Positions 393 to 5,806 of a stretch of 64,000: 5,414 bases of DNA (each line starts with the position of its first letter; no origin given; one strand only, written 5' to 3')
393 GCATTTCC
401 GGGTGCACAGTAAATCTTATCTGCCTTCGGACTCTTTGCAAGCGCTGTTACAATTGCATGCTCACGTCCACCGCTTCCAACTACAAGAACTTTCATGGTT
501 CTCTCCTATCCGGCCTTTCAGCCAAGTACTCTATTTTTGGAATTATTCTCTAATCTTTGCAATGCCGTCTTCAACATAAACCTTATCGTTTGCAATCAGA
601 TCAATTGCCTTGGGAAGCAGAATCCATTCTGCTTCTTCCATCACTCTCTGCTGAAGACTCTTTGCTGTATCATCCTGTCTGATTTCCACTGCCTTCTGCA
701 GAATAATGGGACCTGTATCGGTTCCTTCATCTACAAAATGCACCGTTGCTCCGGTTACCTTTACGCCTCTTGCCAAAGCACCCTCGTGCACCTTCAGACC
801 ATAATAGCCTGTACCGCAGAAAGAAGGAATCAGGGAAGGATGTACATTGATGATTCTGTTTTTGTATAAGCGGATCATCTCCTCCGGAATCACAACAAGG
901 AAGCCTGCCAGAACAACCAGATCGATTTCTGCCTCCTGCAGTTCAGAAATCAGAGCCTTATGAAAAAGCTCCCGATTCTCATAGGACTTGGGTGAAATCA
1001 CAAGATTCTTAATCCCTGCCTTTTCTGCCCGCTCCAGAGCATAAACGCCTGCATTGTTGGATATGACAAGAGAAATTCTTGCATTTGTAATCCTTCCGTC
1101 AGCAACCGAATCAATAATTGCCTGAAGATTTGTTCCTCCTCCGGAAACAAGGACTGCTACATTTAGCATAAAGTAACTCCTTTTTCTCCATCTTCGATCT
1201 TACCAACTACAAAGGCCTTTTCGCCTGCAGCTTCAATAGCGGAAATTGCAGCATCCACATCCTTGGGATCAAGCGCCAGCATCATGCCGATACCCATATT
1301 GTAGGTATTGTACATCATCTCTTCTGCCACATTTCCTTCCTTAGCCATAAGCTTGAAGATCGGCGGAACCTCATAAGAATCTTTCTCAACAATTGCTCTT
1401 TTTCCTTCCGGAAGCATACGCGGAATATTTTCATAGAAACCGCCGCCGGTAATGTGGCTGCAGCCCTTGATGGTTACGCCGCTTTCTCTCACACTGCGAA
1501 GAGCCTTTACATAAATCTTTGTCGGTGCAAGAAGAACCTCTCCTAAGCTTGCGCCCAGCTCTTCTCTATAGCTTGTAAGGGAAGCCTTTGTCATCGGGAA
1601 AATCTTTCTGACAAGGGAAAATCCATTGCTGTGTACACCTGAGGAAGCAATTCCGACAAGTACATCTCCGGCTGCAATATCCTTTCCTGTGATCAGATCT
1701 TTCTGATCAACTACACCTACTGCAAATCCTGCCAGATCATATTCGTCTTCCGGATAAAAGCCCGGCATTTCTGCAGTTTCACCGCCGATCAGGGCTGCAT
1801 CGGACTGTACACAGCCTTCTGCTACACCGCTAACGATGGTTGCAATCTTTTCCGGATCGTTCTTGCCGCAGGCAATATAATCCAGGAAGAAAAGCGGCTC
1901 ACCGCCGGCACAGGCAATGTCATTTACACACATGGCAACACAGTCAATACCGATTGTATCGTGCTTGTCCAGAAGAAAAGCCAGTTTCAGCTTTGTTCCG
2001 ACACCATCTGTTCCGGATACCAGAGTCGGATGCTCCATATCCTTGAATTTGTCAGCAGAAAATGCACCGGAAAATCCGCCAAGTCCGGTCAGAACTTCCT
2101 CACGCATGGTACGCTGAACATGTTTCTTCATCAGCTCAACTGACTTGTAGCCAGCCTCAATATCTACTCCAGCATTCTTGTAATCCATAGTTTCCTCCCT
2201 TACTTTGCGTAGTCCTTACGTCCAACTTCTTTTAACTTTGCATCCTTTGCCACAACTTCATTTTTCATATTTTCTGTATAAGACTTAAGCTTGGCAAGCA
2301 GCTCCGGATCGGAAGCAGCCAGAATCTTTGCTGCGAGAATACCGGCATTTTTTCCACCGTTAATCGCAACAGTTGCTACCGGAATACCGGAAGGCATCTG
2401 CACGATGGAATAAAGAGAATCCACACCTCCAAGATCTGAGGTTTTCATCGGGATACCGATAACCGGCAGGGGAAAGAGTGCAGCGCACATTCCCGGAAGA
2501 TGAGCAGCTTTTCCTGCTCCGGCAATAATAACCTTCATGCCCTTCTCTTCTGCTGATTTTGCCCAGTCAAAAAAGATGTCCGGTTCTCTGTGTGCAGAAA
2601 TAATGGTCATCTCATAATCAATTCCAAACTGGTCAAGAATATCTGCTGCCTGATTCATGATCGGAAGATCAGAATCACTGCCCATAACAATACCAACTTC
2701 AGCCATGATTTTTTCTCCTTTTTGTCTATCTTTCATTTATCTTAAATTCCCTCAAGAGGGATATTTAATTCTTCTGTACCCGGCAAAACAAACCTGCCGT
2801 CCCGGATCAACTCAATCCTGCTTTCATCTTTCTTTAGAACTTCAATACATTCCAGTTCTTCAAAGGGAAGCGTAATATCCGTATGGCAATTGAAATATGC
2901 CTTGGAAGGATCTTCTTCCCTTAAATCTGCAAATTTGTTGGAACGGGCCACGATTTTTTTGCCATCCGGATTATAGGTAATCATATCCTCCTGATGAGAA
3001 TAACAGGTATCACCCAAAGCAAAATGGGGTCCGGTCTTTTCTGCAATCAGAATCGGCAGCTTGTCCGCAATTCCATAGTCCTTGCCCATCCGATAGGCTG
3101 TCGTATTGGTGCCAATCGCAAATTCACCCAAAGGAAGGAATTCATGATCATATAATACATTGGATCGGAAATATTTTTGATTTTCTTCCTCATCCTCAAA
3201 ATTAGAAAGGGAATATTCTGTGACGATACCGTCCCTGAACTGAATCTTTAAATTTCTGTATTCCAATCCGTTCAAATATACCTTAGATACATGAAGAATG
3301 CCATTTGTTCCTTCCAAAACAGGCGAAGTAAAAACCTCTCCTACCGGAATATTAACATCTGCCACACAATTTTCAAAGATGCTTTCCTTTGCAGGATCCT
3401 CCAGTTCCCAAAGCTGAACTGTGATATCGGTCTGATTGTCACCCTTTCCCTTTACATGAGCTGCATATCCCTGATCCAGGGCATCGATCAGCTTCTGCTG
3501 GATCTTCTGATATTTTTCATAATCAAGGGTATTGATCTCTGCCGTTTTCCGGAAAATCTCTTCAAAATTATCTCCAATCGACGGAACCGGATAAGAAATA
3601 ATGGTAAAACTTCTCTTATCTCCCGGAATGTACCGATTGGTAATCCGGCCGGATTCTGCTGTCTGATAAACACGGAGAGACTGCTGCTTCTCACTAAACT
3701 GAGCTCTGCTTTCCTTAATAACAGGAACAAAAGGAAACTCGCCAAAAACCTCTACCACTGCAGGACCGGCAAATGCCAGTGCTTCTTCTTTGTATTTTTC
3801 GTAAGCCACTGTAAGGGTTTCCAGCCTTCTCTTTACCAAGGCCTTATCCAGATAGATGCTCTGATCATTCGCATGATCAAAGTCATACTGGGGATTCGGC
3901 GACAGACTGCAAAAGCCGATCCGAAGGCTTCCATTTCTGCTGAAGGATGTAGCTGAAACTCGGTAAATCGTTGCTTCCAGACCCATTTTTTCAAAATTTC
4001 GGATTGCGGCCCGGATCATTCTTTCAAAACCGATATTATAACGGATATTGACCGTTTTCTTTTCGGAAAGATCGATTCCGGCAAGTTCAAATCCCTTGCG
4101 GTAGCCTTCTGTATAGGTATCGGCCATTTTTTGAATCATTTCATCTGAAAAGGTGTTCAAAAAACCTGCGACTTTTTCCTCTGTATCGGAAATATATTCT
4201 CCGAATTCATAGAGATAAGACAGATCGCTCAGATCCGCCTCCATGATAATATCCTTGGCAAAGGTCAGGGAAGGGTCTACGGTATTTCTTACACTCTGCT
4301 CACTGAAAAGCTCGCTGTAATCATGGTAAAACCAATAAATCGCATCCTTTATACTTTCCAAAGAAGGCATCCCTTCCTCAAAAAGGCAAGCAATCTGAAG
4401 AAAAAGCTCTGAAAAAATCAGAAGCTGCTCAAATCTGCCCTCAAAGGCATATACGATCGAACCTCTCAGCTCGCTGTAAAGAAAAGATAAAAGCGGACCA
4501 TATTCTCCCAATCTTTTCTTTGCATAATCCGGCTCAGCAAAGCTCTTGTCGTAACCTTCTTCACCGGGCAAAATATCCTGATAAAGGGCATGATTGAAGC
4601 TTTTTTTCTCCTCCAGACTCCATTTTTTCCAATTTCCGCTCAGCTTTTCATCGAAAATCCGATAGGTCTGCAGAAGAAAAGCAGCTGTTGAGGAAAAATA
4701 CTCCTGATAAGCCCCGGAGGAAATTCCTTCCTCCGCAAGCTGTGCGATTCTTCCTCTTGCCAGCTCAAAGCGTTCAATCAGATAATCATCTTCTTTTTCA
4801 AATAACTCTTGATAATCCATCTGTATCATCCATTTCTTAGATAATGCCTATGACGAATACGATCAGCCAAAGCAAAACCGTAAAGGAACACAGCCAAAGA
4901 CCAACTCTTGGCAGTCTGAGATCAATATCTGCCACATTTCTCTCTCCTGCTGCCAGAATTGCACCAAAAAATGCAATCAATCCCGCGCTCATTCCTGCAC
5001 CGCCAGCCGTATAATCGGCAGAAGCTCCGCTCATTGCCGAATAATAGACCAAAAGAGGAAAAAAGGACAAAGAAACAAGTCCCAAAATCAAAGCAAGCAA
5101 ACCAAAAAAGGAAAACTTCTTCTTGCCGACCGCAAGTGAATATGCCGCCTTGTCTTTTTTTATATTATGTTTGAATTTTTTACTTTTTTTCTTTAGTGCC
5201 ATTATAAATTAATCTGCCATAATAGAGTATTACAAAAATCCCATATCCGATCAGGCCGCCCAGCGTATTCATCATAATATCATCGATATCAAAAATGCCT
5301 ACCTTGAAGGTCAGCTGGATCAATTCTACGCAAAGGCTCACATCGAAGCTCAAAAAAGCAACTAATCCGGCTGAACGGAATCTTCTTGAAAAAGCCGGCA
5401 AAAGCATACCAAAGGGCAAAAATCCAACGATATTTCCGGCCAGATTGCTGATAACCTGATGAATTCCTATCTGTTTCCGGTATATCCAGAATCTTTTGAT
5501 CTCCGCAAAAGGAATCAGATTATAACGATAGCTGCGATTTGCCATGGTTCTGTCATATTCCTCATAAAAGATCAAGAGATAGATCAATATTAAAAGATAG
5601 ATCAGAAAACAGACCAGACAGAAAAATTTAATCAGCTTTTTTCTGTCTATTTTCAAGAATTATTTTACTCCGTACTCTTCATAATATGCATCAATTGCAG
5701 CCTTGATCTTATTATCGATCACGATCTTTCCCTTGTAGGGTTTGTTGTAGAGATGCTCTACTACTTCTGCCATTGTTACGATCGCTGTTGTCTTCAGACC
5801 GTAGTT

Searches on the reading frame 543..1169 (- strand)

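Call 90: search_protein_families(library=pfam, proteins=[window:543-1169:-], max_evalue=0.00001)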
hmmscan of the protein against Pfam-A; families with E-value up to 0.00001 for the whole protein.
window:543-1169:- (208 aa): 1 family
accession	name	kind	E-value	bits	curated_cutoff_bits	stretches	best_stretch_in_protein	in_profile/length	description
PF00551.24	Formyl_trans_N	-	1.6e-54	184.9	26.1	1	3-184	2-177/181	Formyl transferase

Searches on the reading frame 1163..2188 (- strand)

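Call 90: search_protein_families(library=pfam, proteins=[window:1163-2188:-], max_evalue=0.00001)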
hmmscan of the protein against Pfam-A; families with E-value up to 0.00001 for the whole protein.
window:1163-2188:- (341 aa): 2 families
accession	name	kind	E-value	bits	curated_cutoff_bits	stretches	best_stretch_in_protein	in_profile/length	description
PF02769.27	AIRS_C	-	2.1e-30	106.4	23.1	1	173-337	2-151/156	AIR synthase related protein, C-terminal domain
PF00586.29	AIRS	-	1.1e-26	93.9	24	1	55-160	14-112/112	AIR synthase related protein, N-terminal domain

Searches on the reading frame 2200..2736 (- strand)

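Call 90: search_protein_families(library=pfam, proteins=[window:2200-2736:-], max_evalue=0.00001)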
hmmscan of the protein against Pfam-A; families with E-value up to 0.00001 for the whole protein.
window:2200-2736:- (178 aa): 1 family
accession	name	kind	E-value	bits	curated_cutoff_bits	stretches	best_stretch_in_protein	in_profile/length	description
PF00731.26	AIRC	-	4.6e-66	221.4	30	1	13-159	1-147/148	AIR carboxylase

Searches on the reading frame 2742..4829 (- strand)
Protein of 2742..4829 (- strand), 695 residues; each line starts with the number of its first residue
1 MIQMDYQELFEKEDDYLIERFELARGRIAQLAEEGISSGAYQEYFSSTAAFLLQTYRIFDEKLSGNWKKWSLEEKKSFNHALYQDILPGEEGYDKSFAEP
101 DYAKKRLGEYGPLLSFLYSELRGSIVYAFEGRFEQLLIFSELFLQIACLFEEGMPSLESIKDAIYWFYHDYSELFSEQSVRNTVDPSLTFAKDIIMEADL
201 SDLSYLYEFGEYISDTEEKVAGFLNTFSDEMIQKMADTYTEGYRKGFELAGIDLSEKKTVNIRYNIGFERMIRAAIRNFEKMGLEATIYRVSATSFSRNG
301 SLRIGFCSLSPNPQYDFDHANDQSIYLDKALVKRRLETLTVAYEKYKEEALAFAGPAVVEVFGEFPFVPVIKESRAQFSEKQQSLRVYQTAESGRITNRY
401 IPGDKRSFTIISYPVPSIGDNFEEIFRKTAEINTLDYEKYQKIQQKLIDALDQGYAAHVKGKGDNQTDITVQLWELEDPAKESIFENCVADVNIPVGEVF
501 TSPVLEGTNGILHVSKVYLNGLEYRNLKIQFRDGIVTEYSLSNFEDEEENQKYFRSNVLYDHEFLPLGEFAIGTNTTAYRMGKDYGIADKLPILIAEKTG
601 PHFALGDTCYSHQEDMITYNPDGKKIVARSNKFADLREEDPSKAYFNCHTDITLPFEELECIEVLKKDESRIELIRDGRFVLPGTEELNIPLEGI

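Call 90: search_protein_families(library=pfam, proteins=[window:2742-4829:-], max_evalue=0.00001)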
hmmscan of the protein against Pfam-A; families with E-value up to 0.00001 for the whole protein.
window:2742-4829:- (695 aa): 1 family
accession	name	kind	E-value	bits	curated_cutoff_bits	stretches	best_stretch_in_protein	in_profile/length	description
PF02073.20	Peptidase_M29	-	1.1e-13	51.2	27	1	436-610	184-351/406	Thermophilic metalloprotease (M29)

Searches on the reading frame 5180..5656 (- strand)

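Call 90: search_protein_families(library=pfam, proteins=[window:5180-5656:-], max_evalue=0.00001)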
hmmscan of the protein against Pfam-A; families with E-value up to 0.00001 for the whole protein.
window:5180-5656:- (158 aa): 1 family
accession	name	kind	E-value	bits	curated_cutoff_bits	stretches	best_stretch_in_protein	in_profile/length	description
PF04892.17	VanZ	-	2e-31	109.7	30.1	1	17-144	1-125/126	VanZ like family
